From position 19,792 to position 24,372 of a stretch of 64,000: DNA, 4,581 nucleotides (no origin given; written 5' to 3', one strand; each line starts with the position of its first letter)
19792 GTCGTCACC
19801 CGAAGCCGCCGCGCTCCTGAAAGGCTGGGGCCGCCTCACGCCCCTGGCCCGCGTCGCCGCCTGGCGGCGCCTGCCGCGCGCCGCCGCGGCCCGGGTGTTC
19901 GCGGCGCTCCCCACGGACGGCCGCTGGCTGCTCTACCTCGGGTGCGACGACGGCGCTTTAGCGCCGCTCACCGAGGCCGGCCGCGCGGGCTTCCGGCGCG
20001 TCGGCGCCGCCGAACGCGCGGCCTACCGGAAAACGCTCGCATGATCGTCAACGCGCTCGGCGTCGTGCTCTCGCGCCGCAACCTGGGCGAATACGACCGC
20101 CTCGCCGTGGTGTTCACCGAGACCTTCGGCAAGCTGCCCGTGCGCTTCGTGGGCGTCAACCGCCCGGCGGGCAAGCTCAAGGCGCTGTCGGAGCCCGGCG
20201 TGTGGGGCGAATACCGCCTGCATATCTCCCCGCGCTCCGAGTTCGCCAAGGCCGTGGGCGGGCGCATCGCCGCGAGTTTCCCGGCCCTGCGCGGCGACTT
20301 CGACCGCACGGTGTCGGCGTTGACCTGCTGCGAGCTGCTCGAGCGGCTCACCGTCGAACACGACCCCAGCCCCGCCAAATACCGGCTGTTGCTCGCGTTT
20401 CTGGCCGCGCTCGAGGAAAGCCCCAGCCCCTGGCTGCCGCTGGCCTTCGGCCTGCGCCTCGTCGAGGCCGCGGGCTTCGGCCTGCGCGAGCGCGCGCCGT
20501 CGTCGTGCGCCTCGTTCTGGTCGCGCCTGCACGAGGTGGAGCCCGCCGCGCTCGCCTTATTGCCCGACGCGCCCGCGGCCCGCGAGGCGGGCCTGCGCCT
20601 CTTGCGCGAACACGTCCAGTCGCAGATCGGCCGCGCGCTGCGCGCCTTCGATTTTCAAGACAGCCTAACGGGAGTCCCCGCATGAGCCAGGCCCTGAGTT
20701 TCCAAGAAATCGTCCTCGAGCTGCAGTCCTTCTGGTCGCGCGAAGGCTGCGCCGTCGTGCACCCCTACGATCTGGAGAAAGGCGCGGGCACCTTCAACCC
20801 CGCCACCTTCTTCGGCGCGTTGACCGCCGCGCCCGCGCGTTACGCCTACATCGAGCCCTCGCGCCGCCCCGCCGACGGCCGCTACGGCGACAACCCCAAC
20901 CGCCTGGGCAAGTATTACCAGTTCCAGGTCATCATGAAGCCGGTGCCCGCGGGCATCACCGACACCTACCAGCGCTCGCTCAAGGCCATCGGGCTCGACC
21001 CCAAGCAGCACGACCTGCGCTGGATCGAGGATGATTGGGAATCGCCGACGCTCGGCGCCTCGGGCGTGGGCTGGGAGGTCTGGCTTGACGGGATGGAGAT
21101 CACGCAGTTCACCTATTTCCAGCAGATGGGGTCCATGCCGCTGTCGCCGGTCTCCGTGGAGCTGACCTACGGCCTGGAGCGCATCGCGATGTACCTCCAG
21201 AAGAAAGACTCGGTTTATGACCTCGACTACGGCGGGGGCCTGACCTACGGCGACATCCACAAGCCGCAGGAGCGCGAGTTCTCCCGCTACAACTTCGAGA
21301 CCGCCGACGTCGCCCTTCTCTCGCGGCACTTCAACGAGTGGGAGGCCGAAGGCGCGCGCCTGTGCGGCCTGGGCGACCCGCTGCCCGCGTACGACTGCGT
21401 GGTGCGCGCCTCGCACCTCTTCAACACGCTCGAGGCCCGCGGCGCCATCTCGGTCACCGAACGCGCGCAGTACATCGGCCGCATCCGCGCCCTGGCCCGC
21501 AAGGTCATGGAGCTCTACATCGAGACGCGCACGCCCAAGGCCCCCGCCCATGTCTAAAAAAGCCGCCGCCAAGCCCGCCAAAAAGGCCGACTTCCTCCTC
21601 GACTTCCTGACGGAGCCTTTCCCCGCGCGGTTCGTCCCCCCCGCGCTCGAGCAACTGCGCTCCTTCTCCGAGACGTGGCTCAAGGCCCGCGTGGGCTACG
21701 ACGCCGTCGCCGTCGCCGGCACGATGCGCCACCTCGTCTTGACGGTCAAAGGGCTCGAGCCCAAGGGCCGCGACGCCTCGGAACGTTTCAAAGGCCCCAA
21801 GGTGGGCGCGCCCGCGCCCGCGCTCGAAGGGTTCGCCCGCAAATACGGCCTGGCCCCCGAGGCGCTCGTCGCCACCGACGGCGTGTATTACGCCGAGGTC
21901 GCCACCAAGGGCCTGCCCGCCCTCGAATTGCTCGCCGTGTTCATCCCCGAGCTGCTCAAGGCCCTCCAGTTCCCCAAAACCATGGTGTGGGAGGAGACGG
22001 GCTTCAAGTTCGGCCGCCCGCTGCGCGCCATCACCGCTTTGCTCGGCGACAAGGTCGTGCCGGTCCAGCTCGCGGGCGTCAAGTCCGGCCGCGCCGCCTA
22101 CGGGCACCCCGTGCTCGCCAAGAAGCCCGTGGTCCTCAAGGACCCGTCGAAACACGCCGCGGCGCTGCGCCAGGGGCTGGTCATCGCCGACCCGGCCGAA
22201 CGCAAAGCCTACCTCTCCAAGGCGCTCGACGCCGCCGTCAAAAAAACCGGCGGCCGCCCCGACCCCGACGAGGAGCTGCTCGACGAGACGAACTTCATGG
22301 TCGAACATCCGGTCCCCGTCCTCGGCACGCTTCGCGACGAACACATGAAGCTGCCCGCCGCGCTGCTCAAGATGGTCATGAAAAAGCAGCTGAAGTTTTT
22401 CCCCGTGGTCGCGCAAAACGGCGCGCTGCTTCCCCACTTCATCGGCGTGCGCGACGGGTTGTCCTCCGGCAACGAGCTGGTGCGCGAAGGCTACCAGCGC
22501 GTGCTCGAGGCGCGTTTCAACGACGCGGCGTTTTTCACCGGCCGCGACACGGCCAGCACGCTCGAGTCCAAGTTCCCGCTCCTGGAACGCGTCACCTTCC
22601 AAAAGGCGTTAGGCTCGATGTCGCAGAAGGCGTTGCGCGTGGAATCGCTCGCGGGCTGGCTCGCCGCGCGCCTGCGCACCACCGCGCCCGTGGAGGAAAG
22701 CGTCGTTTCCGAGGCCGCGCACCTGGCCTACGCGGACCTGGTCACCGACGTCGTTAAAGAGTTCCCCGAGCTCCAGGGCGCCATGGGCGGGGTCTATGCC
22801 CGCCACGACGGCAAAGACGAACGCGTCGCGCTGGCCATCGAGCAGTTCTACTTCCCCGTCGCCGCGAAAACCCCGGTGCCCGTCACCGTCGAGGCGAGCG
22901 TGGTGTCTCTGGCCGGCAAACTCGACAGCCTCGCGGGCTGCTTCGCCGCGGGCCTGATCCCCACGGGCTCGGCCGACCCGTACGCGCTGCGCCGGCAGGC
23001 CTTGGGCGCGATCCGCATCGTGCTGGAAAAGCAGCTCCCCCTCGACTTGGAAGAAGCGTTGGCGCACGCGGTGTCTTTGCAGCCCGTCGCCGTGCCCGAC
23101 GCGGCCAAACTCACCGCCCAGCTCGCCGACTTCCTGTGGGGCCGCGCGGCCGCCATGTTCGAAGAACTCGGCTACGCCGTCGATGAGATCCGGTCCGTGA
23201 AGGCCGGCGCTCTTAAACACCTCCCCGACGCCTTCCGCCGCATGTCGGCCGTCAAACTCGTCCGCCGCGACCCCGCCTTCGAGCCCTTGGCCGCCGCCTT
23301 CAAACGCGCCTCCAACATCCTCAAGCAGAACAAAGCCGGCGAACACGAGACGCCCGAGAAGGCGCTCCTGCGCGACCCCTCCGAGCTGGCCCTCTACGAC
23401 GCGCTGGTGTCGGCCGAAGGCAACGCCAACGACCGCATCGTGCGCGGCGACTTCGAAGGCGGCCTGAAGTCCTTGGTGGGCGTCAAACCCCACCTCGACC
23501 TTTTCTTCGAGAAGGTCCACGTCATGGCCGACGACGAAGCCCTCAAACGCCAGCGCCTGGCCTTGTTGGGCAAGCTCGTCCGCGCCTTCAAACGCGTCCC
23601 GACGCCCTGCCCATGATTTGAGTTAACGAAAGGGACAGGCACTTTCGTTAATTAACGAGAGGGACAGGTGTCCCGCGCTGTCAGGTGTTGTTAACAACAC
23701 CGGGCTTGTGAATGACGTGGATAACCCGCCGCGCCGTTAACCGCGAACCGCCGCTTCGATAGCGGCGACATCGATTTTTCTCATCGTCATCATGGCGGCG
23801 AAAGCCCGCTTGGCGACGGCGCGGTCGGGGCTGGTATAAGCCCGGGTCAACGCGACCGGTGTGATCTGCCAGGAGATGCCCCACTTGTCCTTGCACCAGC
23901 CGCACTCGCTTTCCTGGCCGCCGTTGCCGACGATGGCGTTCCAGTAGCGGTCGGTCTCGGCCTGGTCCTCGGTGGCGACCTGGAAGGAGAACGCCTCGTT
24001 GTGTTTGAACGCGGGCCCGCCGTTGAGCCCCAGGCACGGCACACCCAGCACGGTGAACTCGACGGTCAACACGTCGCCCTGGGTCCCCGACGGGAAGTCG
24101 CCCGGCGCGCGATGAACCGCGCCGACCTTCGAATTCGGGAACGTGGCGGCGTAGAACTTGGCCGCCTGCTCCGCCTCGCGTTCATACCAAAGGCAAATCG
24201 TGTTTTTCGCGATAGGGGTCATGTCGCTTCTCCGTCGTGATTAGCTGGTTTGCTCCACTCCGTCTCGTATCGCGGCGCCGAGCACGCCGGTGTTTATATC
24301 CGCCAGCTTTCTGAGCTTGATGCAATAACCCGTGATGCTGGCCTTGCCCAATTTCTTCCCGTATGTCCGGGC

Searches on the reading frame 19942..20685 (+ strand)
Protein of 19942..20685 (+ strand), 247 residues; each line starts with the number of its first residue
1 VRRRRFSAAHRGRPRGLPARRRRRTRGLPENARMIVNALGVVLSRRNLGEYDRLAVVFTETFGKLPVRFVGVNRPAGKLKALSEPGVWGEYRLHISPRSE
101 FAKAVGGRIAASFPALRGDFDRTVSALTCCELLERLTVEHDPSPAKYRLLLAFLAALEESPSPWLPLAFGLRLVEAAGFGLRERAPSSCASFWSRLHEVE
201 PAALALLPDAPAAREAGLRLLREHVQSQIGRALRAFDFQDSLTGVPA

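Call 87: search_protein_families(library=pfam, proteins=[window:19942-20685:+], max_evalue=0.001)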
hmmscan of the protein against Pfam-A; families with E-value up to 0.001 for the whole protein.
window:19942-20685:+ (247 aa): 2 families
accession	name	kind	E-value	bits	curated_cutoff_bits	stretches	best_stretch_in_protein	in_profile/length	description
PF02565.21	RecO_C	-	2.7e-12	47.1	22.1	1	117-189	1-74/157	Recombination protein O C terminal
PF11967.14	RecO_N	-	3.2e-10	40.3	27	1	34-100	1-67/80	Recombination protein O N terminal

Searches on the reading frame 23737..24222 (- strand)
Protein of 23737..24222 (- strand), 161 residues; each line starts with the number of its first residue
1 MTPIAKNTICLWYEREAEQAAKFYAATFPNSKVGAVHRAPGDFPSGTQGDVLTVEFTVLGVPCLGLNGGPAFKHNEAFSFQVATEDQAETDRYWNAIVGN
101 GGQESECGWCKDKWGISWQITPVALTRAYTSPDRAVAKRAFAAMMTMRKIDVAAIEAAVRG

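Call 87: search_protein_families(library=pfam, proteins=[window:23737-24222:-], max_evalue=0.001)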
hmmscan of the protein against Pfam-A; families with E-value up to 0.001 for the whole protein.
window:23737-24222:- (161 aa): 1 family
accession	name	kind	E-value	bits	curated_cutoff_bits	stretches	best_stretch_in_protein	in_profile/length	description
PF06983.19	3-dmu-9_3-mt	-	6.3e-50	169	24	1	6-121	2-116/116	3-demethylubiquinone-9 3-methyltransferase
